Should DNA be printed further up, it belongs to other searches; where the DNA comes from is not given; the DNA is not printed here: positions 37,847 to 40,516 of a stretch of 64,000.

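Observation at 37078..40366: TssM is atypical: no N-terminal TM hairpin, short periplasmic domain, and a separate downstream ORF overlapping its 3' end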

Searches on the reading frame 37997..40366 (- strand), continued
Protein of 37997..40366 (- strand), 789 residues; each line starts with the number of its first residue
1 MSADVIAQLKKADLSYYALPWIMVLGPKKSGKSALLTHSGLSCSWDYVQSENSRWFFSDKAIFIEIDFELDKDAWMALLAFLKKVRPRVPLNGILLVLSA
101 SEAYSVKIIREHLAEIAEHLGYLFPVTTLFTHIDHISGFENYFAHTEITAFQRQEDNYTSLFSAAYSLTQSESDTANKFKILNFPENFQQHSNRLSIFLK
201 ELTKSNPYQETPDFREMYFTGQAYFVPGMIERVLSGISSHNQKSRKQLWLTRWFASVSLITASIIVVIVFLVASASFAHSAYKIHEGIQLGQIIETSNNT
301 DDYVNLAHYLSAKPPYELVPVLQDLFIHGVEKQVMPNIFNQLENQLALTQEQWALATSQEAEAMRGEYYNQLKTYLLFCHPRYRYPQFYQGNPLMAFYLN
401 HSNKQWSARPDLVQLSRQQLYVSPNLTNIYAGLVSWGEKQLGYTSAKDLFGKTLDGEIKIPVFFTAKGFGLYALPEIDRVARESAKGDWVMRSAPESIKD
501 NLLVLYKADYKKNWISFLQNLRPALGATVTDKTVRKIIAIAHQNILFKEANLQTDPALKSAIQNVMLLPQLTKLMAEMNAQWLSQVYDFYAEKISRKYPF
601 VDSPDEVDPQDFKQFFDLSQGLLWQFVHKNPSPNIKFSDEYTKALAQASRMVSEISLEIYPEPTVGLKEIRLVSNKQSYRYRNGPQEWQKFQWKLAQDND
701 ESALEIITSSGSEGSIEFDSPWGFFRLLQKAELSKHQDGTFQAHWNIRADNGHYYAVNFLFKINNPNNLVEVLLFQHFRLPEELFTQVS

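Call 40: find_homologous_proteins(query=L006:14363-15706:+)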
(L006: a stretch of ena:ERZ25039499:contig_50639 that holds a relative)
Query L006:14363-15706:+ (447 aa): 28 proteins with E <= 0.001 among 7081 candidates.
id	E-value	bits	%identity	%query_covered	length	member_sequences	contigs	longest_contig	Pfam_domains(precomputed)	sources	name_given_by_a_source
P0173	0.0e+0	1008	100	100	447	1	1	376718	PF16989.11,PF06812.18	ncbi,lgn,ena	-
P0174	3.3e-87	311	38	98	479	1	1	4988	PF16989.11,PF06812.18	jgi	-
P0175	1.7e-78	283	38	98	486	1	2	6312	PF16989.11,PF06812.18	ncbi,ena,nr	ncbi:MAG: type VI secretion system domain-containing protein [Gammaproteobacteria bacterium]|nr:type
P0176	1.7e-77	279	36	100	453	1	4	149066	PF16989.11,PF06812.18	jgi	jgi:type VI secretion system protein VasJ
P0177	2.3e-71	259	33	100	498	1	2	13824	PF16989.11,PF06812.18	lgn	-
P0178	3.8e-69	252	33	100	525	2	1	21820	PF16989.11,PF06812.18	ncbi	-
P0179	4.8e-69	252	35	100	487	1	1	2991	PF16989.11,PF06812.18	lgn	-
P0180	1.1e-67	247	34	98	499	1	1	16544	PF16989.11,PF06812.18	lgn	-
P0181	6.6e-53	198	33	99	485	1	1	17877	PF16989.11,PF06812.18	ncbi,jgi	-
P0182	3.6e-51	193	31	97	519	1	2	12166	PF16989.11,PF06812.18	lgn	-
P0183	5.0e-51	192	37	68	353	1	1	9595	PF16989.11,PF06812.18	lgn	-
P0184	7.1e-51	192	30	98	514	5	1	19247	PF16989.11,PF06812.18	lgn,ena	-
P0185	1.1e-50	191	31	98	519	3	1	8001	PF16989.11,PF06812.18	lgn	-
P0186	4.8e-49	186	31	98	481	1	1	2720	PF16989.11,PF06812.18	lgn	-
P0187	9.8e-49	185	30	98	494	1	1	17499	PF16989.11,PF06812.18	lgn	-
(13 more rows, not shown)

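Call 41: find_encoding_contigs(protein=P0178, flank=10000, max_places=2)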
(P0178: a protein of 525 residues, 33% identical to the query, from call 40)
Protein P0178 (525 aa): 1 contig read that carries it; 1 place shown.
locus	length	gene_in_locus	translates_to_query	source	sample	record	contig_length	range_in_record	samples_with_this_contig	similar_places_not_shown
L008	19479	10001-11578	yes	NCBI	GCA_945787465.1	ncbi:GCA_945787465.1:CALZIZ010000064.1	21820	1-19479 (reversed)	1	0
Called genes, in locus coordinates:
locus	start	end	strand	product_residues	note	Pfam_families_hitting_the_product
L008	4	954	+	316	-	PF00724:Oxidored_FMN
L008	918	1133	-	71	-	-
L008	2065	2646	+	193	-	PF20232:T6SS_FHA_C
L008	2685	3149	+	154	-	PF12790:T6SS-SciN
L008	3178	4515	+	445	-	PF05936:T6SS_VasE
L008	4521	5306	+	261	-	PF09850:DotU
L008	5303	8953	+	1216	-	PF14331:IcmF-related_N, PF06761:IcmF-related, PF21070:IcmF_helical, PF06744:IcmF_C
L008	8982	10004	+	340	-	PF09867:TagF_N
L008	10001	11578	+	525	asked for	PF06812:ImpA_N, PF16989:T6SS_VasJ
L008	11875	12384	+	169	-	PF05591:T6SS_VipA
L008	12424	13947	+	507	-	PF05943:VipB, PF18945:VipB_2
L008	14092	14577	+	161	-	PF05638:T6SS_HCP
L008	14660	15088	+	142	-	PF04965:GPW_gp25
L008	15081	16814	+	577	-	PF05947:T6SS_TssF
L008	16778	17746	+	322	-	PF06996:T6SS_TssG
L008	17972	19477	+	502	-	?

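Call 42: find_encoding_contigs(protein=P0175, flank=10000, max_places=2)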
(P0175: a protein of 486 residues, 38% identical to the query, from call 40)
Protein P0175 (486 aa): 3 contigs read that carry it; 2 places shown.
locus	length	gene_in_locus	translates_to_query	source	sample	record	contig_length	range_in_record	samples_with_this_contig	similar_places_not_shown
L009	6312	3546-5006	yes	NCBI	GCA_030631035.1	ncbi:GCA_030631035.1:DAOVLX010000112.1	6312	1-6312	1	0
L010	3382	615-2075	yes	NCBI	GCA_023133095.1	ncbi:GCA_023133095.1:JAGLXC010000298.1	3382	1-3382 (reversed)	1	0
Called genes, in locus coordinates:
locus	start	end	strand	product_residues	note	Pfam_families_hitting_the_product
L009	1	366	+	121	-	?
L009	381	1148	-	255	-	PF05175:MTS (weak), PF13489:Methyltransf_23, PF08241:Methyltransf_11, PF08242:Methyltransf_12, PF13649:Methyltransf_25, PF13847:Methyltransf_31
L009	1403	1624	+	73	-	PF02599:CsrA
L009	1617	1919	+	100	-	-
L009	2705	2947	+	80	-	-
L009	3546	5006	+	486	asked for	PF06812:ImpA_N, PF16989:T6SS_VasJ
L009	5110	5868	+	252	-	PF03631:Virul_fac_BrkB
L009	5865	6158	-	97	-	PF09723:Zn_ribbon_8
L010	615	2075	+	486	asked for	PF06812:ImpA_N, PF16989:T6SS_VasJ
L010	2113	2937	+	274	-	PF03631:Virul_fac_BrkB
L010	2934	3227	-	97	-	PF09723:Zn_ribbon_8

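Call 55: find_encoding_contigs(protein=P0087, flank=10000, max_places=2)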
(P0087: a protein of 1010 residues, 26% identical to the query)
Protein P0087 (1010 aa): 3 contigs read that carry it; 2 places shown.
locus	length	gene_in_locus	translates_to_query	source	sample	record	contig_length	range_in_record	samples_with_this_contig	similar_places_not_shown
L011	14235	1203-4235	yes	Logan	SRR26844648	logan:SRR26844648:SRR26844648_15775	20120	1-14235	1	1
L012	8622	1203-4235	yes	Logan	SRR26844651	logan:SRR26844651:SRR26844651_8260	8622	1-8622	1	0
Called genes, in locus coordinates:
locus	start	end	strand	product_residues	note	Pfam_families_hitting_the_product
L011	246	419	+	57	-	-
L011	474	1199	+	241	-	PF09850:DotU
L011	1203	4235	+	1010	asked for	PF14331:IcmF-related_N, PF06761:IcmF-related, PF21070:IcmF_helical, PF06744:IcmF_C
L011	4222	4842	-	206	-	-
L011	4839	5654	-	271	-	PF25231:DUF7847 (weak)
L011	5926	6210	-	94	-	-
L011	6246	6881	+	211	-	-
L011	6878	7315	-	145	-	PF24716:WapI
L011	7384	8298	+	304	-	PF14415:DUF4424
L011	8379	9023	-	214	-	PF12801:Fer4_5 (weak), PF00037:Fer4 (faint), PF12838:Fer4_7 (faint), PF14697:Fer4_21 (faint), PF13237:Fer4_10, PF13187:Fer4_9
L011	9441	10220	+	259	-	PF00497:SBP_bac_3, PF12974:Phosphonate-bd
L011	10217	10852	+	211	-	PF00528:BPD_transp_1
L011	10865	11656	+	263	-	PF02463:SMC_N (faint), PF13175:AAA_15 (faint), PF00005:ABC_tran, PF13166:AAA_13 (faint), PF13304:AAA_21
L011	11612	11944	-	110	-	PF01588:tRNA_bind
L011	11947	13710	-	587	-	PF03485:Arg_tRNA_synt_N, PF00750:tRNA-synt_1d, PF05746:DALR_1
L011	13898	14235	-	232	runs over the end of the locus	PF01027:Bax1-I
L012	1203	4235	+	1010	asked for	PF14331:IcmF-related_N, PF06761:IcmF-related, PF21070:IcmF_helical, PF06744:IcmF_C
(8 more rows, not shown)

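Call 56: find_encoding_contigs(protein=P0010, flank=1000, max_places=3)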
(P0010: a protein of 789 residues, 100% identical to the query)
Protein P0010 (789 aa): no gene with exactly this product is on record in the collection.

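Call 70: list_cluster_members(proteins=[P0010, P0001, P0175, P0013, P0015])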
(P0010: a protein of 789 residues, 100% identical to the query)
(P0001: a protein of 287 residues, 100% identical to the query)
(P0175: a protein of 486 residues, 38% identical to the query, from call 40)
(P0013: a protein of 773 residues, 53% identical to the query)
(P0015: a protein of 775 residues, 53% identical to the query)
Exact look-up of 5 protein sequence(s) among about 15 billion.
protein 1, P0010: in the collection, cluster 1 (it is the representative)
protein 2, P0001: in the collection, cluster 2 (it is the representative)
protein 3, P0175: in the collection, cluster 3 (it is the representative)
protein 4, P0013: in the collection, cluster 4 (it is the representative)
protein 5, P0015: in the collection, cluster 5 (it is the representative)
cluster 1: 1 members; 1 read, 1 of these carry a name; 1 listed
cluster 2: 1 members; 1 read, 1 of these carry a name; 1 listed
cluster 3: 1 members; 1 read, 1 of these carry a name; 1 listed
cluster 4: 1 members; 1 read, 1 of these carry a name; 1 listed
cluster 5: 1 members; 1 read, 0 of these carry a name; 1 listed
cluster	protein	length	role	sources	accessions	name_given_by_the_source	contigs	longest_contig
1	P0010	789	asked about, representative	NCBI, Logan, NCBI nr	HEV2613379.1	MAG TPA: type VI secretion protein IcmF/TssM N-terminal domain-containing protein ... | type VI secretion protein IcmF/TssM N-terminal domain-containing protein ...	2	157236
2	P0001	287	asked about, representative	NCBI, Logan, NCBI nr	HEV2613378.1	MAG TPA: hypothetical protein VGV92_01565 [Gammaproteobacteria bacterium] | hypothetical protein [Gammaproteobacteria bacterium]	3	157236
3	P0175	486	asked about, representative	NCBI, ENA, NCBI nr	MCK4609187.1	MAG: type VI secretion system domain-containing protein [Gammaproteobacteria bacterium] | type VI secretion system domain-containing protein [Gammaproteobacteria bacterium]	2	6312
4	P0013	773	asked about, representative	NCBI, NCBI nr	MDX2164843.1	MAG: type VI secretion protein IcmF/TssM N-terminal domain-containing protein ... | type VI secretion protein IcmF/TssM N-terminal domain-containing protein ...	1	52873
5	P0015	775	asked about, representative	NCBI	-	-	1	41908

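Call 88: search_protein_families(library=ncbifam, proteins=[P0018, P0019, P0013, P0017, P0087], max_evalue=0.001)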
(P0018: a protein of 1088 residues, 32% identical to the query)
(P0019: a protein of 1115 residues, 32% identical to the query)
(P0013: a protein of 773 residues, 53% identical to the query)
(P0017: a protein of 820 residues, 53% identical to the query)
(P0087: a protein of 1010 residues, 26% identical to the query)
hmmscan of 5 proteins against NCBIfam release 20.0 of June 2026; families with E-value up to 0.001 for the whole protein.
P0018 (1088 aa): 2 families
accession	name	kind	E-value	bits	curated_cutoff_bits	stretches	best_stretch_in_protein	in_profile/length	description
TIGR03348.1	VI_IcmF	equivalog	6.6e-219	729.8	388.15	3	11-365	3-367/1168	type VI secretion system membrane subunit TssM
NF038226.1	IcmF_IVB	equivalog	3.4e-55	187.4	1000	1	114-1054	25-947/973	type IVB secretion system protein IcmF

P0019 (1115 aa): 2 families
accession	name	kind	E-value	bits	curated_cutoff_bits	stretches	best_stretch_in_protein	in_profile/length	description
TIGR03348.1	VI_IcmF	equivalog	1e-216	722.6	388.15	1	9-1099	3-1167/1168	type VI secretion system membrane subunit TssM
NF038226.1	IcmF_IVB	equivalog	6.9e-50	169.9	1000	1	111-1100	24-970/973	type IVB secretion system protein IcmF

P0013 (773 aa): 2 families
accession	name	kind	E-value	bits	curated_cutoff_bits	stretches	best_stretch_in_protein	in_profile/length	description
TIGR03348.1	VI_IcmF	equivalog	7.2e-62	209.7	388.15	4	6-147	94-269/1168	type VI secretion system membrane subunit TssM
NF038226.1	IcmF_IVB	equivalog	3e-14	51.9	1000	1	19-147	26-167/973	type IVB secretion system protein IcmF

P0017 (820 aa): 2 families
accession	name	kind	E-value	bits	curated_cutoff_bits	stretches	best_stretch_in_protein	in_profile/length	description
TIGR03348.1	VI_IcmF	equivalog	8e-61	206.2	388.15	3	585-814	932-1167/1168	type VI secretion system membrane subunit TssM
NF038226.1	IcmF_IVB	equivalog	8.8e-13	47.1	1000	1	581-767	734-931/973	type IVB secretion system protein IcmF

P0087 (1010 aa): 2 families
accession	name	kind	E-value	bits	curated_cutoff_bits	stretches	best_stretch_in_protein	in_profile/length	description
TIGR03348.1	VI_IcmF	equivalog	9.6e-130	434.5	388.15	2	16-676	68-800/1168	type VI secretion system membrane subunit TssM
NF038226.1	IcmF_IVB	equivalog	1.9e-32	112.1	1000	2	607-978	574-946/973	type IVB secretion system protein IcmF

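Call 91: find_encoding_contigs(protein=P0174, flank=10000, max_places=2)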
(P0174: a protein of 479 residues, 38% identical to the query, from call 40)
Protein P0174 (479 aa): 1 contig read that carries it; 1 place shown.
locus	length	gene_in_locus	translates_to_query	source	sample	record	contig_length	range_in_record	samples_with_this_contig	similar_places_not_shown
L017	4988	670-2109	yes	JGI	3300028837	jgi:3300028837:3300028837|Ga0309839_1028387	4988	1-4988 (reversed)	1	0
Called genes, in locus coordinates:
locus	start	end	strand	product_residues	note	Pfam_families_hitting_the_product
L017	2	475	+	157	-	?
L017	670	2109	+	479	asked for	PF06812:ImpA_N, PF16989:T6SS_VasJ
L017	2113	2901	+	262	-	PF03631:Virul_fac_BrkB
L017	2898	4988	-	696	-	?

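Call 92: find_encoding_contigs(protein=P0180, flank=10000, max_places=2)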
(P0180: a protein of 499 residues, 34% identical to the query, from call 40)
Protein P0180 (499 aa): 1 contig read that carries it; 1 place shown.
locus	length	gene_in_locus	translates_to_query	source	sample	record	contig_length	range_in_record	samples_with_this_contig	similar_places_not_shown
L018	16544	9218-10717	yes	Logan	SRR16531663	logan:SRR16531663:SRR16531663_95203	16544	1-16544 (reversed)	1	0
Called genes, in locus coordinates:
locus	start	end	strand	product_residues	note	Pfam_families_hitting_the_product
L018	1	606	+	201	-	?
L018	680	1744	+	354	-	PF01116:F_bP_aldolase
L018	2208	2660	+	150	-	PF12790:T6SS-SciN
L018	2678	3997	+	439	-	PF05936:T6SS_VasE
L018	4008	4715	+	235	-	PF09850:DotU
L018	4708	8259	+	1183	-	PF14331:IcmF-related_N, PF06761:IcmF-related, PF21070:IcmF_helical, PF06744:IcmF_C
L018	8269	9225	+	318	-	PF09867:TagF_N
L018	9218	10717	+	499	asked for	PF06812:ImpA_N, PF16989:T6SS_VasJ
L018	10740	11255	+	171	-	PF05591:T6SS_VipA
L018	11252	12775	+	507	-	PF05943:VipB, PF18945:VipB_2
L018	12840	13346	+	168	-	PF05638:T6SS_HCP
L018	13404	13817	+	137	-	PF04965:GPW_gp25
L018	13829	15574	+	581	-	PF05947:T6SS_TssF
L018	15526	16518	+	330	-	PF06996:T6SS_TssG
